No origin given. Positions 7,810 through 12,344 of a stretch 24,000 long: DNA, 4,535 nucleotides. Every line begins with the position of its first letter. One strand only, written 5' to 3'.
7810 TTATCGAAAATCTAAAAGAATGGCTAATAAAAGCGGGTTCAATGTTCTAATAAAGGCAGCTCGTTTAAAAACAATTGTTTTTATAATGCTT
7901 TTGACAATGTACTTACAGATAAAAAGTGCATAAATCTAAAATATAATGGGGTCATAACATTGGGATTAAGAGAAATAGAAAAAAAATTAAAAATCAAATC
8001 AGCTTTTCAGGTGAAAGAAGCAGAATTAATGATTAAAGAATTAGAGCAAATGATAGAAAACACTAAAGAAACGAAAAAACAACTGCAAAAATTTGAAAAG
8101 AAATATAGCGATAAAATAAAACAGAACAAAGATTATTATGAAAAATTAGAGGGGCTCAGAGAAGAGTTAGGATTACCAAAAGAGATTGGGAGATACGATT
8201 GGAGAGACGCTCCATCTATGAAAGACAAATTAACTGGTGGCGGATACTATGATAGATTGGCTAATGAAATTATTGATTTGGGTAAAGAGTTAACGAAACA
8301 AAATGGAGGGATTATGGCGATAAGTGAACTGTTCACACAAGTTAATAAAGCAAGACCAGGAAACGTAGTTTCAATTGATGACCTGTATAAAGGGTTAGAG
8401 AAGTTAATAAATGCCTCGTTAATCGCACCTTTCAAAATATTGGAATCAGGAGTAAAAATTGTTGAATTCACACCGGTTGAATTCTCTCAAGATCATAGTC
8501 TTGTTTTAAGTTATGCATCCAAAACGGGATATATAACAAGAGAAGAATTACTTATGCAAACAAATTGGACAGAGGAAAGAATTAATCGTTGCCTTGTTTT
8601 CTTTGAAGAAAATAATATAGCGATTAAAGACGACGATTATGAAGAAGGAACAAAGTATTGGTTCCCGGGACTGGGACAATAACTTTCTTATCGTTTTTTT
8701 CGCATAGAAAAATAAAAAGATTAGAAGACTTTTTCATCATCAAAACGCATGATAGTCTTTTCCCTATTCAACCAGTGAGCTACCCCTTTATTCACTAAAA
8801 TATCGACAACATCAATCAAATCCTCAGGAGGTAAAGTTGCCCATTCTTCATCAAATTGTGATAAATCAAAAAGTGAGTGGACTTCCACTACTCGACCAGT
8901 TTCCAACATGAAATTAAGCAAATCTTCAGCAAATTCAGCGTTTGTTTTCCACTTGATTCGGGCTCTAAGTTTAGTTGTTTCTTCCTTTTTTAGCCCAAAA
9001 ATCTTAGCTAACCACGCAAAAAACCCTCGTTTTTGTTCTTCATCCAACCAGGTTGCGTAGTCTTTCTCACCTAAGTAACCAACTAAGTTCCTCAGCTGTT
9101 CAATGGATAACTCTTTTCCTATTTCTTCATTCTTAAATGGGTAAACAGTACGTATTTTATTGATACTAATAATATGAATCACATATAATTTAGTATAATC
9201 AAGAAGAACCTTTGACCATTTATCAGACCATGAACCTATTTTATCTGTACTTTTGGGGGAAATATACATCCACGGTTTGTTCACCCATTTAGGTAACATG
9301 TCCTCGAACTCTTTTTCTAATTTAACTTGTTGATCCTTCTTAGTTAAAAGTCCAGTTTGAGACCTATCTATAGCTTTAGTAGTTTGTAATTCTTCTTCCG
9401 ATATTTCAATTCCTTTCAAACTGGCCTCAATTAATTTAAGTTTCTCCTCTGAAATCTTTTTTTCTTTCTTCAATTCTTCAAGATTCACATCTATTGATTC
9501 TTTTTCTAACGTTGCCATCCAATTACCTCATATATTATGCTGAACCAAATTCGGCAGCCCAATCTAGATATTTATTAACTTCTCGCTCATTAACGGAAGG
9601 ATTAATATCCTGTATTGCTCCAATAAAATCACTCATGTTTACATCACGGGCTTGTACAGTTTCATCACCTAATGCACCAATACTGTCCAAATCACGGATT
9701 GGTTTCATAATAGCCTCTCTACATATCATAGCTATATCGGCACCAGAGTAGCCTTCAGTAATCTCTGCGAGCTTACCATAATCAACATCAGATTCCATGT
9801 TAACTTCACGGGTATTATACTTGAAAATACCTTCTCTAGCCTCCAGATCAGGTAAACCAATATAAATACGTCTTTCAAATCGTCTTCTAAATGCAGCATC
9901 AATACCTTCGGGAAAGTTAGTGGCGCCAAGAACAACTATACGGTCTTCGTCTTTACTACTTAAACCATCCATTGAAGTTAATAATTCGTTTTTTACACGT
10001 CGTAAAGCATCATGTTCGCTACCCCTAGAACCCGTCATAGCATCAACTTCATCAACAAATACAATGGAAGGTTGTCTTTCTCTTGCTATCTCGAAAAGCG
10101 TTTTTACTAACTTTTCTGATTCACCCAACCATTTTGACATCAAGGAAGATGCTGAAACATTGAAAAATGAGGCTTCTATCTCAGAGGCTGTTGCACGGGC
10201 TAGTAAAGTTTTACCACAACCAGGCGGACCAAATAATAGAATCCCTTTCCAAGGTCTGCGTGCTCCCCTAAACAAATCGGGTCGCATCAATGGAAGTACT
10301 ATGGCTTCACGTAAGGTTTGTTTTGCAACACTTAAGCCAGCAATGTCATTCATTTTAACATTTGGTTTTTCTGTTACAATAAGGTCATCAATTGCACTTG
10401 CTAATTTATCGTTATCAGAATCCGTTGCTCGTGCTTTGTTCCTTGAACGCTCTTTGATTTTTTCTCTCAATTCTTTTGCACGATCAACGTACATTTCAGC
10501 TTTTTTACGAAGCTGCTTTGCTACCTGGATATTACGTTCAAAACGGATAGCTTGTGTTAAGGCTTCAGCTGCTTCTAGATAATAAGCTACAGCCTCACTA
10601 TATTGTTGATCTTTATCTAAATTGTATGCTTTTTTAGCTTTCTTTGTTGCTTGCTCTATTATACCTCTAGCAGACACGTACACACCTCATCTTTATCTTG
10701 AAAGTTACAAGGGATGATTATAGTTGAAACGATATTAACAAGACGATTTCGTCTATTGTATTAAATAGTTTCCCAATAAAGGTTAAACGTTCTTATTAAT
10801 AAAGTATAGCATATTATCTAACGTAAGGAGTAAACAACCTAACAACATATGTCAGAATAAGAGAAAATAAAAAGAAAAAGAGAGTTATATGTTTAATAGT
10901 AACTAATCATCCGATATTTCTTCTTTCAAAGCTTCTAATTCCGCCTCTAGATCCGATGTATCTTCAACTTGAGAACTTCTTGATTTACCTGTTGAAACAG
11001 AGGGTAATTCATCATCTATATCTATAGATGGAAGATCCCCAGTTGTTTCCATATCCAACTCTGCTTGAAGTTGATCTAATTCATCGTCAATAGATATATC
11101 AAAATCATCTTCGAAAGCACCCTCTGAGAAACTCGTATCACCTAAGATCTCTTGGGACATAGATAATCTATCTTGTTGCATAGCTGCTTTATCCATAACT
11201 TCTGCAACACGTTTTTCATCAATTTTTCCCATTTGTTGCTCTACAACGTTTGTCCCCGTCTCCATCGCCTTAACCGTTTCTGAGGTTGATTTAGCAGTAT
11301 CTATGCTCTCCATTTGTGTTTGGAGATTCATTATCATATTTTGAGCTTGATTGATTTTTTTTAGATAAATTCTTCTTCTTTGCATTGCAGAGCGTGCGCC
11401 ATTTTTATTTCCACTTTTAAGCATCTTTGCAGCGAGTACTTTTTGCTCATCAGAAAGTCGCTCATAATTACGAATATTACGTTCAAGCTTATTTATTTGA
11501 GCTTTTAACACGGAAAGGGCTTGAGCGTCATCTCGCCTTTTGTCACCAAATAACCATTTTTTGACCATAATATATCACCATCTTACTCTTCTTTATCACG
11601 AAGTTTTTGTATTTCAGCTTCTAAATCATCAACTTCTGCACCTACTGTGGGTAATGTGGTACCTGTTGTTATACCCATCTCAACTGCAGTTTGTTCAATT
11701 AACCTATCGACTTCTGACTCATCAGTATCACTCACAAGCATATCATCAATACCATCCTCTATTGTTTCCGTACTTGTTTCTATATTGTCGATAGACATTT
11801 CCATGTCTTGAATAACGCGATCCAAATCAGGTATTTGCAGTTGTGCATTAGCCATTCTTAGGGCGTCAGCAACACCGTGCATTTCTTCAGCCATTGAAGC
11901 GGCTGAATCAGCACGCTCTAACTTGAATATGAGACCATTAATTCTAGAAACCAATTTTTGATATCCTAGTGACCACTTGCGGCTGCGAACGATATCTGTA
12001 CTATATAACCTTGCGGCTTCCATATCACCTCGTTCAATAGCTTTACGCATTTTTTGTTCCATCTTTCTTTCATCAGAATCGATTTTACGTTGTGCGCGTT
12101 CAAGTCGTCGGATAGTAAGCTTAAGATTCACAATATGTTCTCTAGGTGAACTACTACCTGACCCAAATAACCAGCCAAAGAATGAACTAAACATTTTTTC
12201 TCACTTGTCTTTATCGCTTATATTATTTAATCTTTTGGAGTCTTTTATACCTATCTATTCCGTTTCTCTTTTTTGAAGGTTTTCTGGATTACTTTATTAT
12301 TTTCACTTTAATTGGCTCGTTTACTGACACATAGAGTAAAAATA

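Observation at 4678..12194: Complete eukaryote-type ubiquitin + ESCRT-I/II/III + Vps4 supercluster in prokaryotic operon format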

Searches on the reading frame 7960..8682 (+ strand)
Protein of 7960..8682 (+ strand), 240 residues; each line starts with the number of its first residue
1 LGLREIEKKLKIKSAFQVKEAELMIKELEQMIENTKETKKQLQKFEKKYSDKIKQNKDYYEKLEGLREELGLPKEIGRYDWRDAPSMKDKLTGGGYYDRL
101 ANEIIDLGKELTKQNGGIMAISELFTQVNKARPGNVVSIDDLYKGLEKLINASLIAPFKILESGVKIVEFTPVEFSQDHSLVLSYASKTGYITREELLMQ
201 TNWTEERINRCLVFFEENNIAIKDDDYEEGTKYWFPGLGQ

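Call 3: search_protein_families(library=pfam, proteins=[window:7960-8682:+], max_evalue=1)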
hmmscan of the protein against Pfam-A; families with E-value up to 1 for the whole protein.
window:7960-8682:+ (240 aa): 11 families
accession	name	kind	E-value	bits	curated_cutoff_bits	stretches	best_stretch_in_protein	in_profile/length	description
PF04157.22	EAP30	-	3e-22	79.9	26.8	1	2-224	2-218/219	EAP30/Vps36 family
PF04136.21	COG3_N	-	0.032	14.6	27.9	1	22-69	7-54/147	Conserved oligomeric Golgi complex subunit 3, N-terminal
PF15797.10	DUF4706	-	0.046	14.5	27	0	4-83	12-91/108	Domain of unknown function (DUF4706)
PF09969.14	DUF2203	-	0.051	14.7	24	1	16-58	3-45/122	Uncharacterized conserved protein (DUF2203)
PF17287.7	POTRA_3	-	0.06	13.3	27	0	8-36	14-43/56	POTRA domain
PF11365.13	SOGA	-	0.13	13.7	31.1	1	10-58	5-53/94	Protein SOGA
PF08895.16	DUF1840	-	0.13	13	25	1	4-51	25-72/108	Domain of unknown function (DUF1840)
PF07643.16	DUF1598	-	0.14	12.8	25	1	32-72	3-42/84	Protein of unknown function (DUF1598)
PF23289.1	Spectrin_5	-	0.14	12.7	27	1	3-51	16-64/80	Guanine nucleotide exchange factor DBS-like, spectrin-like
PF05478.16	Prominin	-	0.34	9.4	34.3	1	17-70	229-283/799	Prominin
PF05852.16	DUF848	-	0.48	11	25.3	1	12-70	49-104/145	Gammaherpesvirus protein of unknown function (DUF848)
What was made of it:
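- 7960..8682 (+): ESCRT-II Vps22-like (EAP30) protein, 240 aa, TTG start. Pfam EAP30 3e-22 (call 3).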

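Call 70: list_cluster_members(proteins=[L009:6376-7101:+, L011:6310-7050:+, L009:4523-5281:+, L011:2077-3222:-, P0057, P0058, P0060, P0052, P0055, window:7960-8682:+])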
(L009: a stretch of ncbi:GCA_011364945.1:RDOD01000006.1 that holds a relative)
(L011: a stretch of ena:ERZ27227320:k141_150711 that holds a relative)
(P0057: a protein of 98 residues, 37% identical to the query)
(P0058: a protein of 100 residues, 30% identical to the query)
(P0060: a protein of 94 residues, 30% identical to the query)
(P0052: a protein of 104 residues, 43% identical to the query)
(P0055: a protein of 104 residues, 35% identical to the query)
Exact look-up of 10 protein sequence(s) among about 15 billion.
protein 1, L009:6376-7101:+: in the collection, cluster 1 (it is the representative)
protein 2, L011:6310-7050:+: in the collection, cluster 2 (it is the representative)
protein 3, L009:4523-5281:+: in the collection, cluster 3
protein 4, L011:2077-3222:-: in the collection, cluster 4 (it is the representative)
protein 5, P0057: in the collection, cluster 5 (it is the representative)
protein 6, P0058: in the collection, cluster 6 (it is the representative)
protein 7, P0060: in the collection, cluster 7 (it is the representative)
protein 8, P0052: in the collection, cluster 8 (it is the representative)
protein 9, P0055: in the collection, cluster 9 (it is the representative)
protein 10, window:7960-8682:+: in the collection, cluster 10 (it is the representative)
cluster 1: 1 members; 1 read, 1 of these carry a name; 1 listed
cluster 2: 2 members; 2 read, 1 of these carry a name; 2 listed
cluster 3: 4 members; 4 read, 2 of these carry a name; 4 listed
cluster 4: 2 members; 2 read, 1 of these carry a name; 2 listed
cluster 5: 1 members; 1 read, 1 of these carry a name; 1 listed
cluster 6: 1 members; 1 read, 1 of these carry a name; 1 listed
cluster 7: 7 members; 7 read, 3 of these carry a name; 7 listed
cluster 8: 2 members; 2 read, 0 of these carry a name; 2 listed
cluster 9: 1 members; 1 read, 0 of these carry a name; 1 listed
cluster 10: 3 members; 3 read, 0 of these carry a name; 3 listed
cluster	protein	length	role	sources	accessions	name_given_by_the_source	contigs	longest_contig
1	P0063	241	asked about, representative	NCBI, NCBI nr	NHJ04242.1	MAG: hypothetical protein EAX90_05430 [Candidatus Heimdallarchaeota archaeon] | hypothetical protein [Candidatus Heimdallarchaeota archaeon]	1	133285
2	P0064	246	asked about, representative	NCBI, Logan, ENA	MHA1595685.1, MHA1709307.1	MAG: EAP30/Vps36 family vacuolar-sorting protein [Candidatus Baldrarchaeia archaeon]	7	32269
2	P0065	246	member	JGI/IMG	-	-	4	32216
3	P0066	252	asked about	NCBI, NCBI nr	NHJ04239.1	MAG: hypothetical protein EAX90_05415 [Candidatus Heimdallarchaeota archaeon] | hypothetical protein [Candidatus Heimdallarchaeota archaeon]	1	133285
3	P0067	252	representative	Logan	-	-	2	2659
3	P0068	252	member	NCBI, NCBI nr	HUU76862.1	MAG TPA: ubiquitin-conjugating enzyme E2 [candidate division Zixibacteria bacterium] | ubiquitin-conjugating enzyme E2 [candidate division Zixibacteria bacterium]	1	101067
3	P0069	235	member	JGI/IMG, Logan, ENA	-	-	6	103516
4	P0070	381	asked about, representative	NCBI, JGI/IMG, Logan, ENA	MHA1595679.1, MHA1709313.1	MAG: AAA family ATPase [Candidatus Baldrarchaeia archaeon]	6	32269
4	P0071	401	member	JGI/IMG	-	-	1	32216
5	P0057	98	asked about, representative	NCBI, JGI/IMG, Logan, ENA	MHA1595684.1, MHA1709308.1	MAG: hypothetical protein ACTSXJ_05725 [Candidatus Baldrarchaeia archaeon]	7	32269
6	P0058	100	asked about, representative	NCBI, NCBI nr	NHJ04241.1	MAG: hypothetical protein EAX90_05425 [Candidatus Heimdallarchaeota archaeon] | hypothetical protein [Candidatus Heimdallarchaeota archaeon]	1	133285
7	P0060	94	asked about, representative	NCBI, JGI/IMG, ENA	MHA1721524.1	MAG: hypothetical protein ACTSXW_00430 [Candidatus Baldrarchaeia archaeon]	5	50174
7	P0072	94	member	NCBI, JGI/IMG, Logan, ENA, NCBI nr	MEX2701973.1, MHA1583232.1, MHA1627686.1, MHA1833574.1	MAG: hypothetical protein ACTSYM_12165 [Candidatus Baldrarchaeia archaeon] | hypothetical protein [Candidatus Baldrarchaeota archaeon]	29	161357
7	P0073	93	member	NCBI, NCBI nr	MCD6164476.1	MAG: hypothetical protein J7J30_03465, partial [Candidatus Odinarchaeota archaeon] | hypothetical protein [Candidatus Odinarchaeota archaeon]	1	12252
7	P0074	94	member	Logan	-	-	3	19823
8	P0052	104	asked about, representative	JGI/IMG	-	-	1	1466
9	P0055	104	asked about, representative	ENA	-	-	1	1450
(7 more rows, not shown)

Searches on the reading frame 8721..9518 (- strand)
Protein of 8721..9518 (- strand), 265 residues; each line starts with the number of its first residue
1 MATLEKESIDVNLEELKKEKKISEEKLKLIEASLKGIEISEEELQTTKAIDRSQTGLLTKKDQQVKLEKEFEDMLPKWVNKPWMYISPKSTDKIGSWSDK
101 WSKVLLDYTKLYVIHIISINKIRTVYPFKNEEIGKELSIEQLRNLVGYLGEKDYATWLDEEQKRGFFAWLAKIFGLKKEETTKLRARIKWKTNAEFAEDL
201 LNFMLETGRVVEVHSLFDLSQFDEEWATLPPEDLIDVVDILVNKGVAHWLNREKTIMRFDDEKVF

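Call 3: search_protein_families(library=pfam, proteins=[window:8721-9518:-], max_evalue=1)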
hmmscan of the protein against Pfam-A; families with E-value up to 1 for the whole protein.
window:8721-9518:- (265 aa): 1 family
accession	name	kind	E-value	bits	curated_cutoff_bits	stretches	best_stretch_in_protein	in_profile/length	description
PF05871.18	ESCRT-II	-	2.8e-13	50.7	27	1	99-224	22-128/138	ESCRT-II complex subunit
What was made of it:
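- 8721..9518 (-): ESCRT-II Vps25 (265 aa) with an N-terminal helical extension of about 95 aa, typical of Asgard Vps25. Pfam ESCRT-II 2.8e-13 over aa 99-224 (call 3).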

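Call 36: search_solved_structures(query=window:8721-9518:-, max_evalue=0.01)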
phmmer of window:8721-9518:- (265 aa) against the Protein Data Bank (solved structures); distinct sequences matched with E-value up to 0.01: 2.
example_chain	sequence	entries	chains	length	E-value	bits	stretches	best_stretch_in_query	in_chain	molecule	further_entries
9uyv_A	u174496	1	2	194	4.6e-10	42.8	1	75-161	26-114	ESCRT-II complex subunit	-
7pb9_A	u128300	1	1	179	1e-09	41.7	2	186-256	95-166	Tandem WH domains of Vps25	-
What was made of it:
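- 8721..9518 (-): PDB sequence hits 9uyv 'ESCRT-II complex subunit' and 7pb9 'Tandem WH domains of Vps25' (call 36).
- On Asgard (Heimdallarchaeaceae-type) ubiquitin-ESCRT cluster: PDB Vps25 hits (call 36).
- Vps25: call 36.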

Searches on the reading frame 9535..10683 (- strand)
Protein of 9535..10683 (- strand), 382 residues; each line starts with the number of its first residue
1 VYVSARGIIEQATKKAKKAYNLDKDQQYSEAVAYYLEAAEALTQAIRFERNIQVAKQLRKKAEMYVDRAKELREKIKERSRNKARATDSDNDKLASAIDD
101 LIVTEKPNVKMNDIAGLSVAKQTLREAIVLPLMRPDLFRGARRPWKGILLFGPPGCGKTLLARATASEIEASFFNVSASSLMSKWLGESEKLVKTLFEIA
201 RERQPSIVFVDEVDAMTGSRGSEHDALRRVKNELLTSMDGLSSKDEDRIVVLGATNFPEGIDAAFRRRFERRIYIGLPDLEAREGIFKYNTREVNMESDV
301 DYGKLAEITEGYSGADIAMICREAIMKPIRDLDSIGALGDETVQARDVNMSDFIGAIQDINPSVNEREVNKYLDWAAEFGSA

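Call 3: search_protein_families(library=pfam, proteins=[window:9535-10683:-], max_evalue=1)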
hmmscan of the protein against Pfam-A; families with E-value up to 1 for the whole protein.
window:9535-10683:- (382 aa): 33 families (the best 25 are shown)
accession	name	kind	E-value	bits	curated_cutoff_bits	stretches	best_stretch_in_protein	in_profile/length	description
PF00004.35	AAA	-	1.3e-41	142.6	21.2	1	148-277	1-131/131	ATPase family associated with various cellular activities (AAA)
PF17862.7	AAA_lid_3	-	2.3e-14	53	27.2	1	299-332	1-34/45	AAA+ lid domain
PF04212.24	MIT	-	1e-10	41.9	30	1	9-74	1-66/66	MIT (microtubule interacting and transport) domain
PF09336.16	Vps4_C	-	3.2e-08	33.9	21.3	1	340-380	21-61/61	Vps4 C terminal oligomerisation domain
PF07728.20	AAA_5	-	1.6e-05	25.4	22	1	148-269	2-139/139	AAA domain (dynein-related subfamily)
PF05496.18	RuvB_N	-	1.9e-05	24.9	27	1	146-216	34-96/159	Holliday junction DNA helicase RuvB P-loop domain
PF13401.12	AAA_22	-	4.1e-05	24.3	27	1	148-237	8-82/130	AAA domain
PF07724.20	AAA_2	-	7.3e-05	23.3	27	1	147-240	5-101/166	AAA domain (Cdc48 subfamily)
PF13173.12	AAA_14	-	0.00013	22.4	27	1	148-218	5-76/129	AAA domain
PF06068.19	TIP49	-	0.00016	21.4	23.8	1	121-196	29-103/347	TIP49 P-loop domain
PF01637.24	ATPase_2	-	0.00029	21.2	33.2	1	143-170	18-45/225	ATPase domain predominantly from Archaea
PF13191.12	AAA_16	-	0.00064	20.7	32.6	1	139-197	17-83/167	AAA ATPase domain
PF13207.12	AAA_17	-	0.0015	19.2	27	1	151-201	1-48/136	AAA domain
PF00910.28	RNA_helicase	-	0.0054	17.6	21.5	1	148-179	1-27/105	RNA helicase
PF13671.12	AAA_33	-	0.0055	17.4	27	1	148-184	2-36/143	AAA domain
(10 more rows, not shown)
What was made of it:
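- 9535..10683 (-): Vps4 AAA+ ATPase (382 aa): MIT domain, Walker A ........, Walker B IVFVDE, pore loop KWLGE, RRFERR arginine motif and Vps4_C. Pfam MIT 1e-10, AAA 1.3e-41, AAA_lid_3 2.3e-14, Vps4_C 3.2e-08 (call 3).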

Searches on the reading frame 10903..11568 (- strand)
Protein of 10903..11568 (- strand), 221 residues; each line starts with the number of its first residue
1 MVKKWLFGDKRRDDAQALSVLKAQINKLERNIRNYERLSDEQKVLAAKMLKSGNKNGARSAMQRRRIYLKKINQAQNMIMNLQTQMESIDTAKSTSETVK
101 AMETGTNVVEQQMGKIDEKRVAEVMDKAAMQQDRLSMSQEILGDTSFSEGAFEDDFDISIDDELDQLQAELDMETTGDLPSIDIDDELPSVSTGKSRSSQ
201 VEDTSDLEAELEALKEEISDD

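Call 3: search_protein_families(library=pfam, proteins=[window:10903-11568:-], max_evalue=1)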
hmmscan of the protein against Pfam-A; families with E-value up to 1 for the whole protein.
window:10903-11568:- (221 aa): 3 families
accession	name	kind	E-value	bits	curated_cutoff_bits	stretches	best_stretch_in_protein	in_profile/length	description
PF03357.26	Snf7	-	7.1e-21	75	27.3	1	18-182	3-166/171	Snf7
PF08898.15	DUF1843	-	0.00073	20.5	23.3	0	199-218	28-47/52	Domain of unknown function (DUF1843)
PF12207.13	DUF3600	-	0.041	14.3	26.5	1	30-103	40-110/160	Domain of unknown function (DUF3600)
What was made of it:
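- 10903..11568 (-): ESCRT-IIIB (Vps20/32/60-like), 221 aa, with an acidic C-terminal tail .................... Pfam Snf7 7e-21 (call 3).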

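Call 34: search_solved_structures(query=window:10903-11568:-, max_evalue=0.01)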
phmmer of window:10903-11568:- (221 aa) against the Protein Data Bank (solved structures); distinct sequences matched with E-value up to 0.01: 7.
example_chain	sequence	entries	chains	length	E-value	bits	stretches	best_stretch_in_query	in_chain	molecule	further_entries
9ftl_A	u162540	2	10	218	2e-60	206.8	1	1-221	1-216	Heimdallarchaeota archaeon AB_125 ESCRT-IIIB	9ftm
9fn1_U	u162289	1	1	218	7.8e-11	45.2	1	3-218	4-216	Vps20/32/60-like protein (ESCRT-III)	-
8wb6_A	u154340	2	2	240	1.4e-05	28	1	13-200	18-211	SNF7 isoform 1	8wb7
9jsd_A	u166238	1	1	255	3.8e-05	26.6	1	13-131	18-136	Vacuolar-sorting protein SNF7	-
5fd9_A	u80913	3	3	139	4.4e-05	26.4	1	14-131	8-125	Vacuolar-sorting protein SNF7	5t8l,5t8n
5fd7_A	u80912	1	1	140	4.9e-05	26.3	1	14-131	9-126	Vacuolar-sorting protein SNF7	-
5j45_A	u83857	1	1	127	0.005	19.7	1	37-134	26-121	GH13992p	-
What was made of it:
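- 10903..11568 (-): PDB: 2e-60 to Heimdallarchaeota AB_125 ESCRT-IIIB (9ftl), followed by yeast Snf7 (call 34).
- ESCRT-IIIB scores 2e-60 to the AB_125 protein, against 8e-11 to the other archaeal Vps20/32/60-like chain in the PDB (call 34).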

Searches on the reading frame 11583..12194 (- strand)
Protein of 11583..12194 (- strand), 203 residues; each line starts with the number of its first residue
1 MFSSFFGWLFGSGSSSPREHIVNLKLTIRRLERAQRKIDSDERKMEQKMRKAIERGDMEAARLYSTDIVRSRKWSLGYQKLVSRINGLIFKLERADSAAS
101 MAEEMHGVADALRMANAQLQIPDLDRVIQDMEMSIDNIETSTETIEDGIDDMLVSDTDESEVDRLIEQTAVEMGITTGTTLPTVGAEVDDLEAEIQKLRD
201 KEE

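Call 3: search_protein_families(library=pfam, proteins=[window:11583-12194:-], max_evalue=1)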
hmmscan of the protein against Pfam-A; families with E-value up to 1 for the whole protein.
window:11583-12194:- (203 aa): 9 families
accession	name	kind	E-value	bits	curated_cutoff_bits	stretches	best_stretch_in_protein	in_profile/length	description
PF03357.26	Snf7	-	9.9e-22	77.8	27.3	1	20-184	2-166/171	Snf7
PF03398.19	Ist1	-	0.00097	19.5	33.6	1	22-129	2-110/164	Regulator of Vps4 activity in the MVB pathway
PF05597.16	Phasin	-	0.18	12.3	28.8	1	129-199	53-125/126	Poly(hydroxyalcanoate) granule associated protein (phasin)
PF23568.1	ARM_LIN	-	0.23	11.2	27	0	107-146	30-68/230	E3 ubiquitin-protein ligase LIN-like, ARM repeat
PF07889.17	DUF1664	-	0.24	11.9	34.6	1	79-140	62-122/124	Protein of unknown function (DUF1664)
PF05377.16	FlaC_arch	-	0.33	11.8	27.8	0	123-152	4-33/55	Flagella accessory protein C (FlaC)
PF04977.20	DivIC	-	0.46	10.8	28.9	0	186-202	38-55/80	Septum formation initiator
PF10234.14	Cluap1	-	0.66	9.8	25.8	0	18-70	171-223/268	Clusterin-associated protein-1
PF01920.25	Prefoldin_2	-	0.81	10.1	27.6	1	120-203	6-86/106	Prefoldin subunit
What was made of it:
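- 11583..12194 (-): ESCRT-IIIA (Vps2/24/46-like), 203 aa, with a MIM1-like C-terminus ................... Pfam Snf7 1e-21 (call 3).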

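Call 35: search_solved_structures(query=window:11583-12194:-, max_evalue=0.01)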
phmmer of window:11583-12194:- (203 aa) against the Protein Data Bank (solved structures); distinct sequences matched with E-value up to 0.01: 12.
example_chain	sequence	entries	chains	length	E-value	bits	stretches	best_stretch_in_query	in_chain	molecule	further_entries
8v2q_A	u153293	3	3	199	2e-19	73.5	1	16-183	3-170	Charged multivesicular body protein 1b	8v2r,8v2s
6e8g_T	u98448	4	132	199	8.9e-19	71.4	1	16-183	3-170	Charged multivesicular body protein 1b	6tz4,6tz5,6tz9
3jc1_Ab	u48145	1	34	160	2.8e-17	66.5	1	19-175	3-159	Charged multivesicular body protein 1b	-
13gm_C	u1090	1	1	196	7.4e-16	61.9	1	21-177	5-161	Charged multivesicular body protein 1a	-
7zcg_B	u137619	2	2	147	4.4e-15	59.4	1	24-153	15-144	Charged multivesicular body protein 2a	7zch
6zh3_B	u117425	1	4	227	2.3e-05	27.7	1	24-197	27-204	Vacuolar protein-sorting-associated protein 24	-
2gd5_A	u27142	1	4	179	6.7e-05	26.2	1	22-170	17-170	Charged multivesicular body protein 3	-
3frt_A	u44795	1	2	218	0.00012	25.3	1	22-174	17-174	Charged multivesicular body protein 3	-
3frv_A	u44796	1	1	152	0.0003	24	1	9-147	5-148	Charged multivesicular body protein 3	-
9ftl_A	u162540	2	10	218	0.00058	23.1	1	7-185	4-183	Heimdallarchaeota archaeon AB_125 ESCRT-IIIB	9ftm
7zcg_A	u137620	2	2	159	0.0014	21.9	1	22-164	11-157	Charged multivesicular body protein 3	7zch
8wb6_A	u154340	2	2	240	0.0025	21.1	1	1-168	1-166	SNF7 isoform 1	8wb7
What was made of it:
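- On Asgard (Heimdallarchaeaceae-type) ubiquitin-ESCRT cluster: Calls 34 and 35.
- A/B typing of the two ESCRT-III proteins: calls 34, 35. The two Snf7 proteins are of the eukaryote-like A and B types (calls 34, 35).
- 11583..12194 (-): Best PDB hits are CHMP1B 2e-19, CHMP1A, CHMP2A and Vps24/CHMP3 (call 35).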
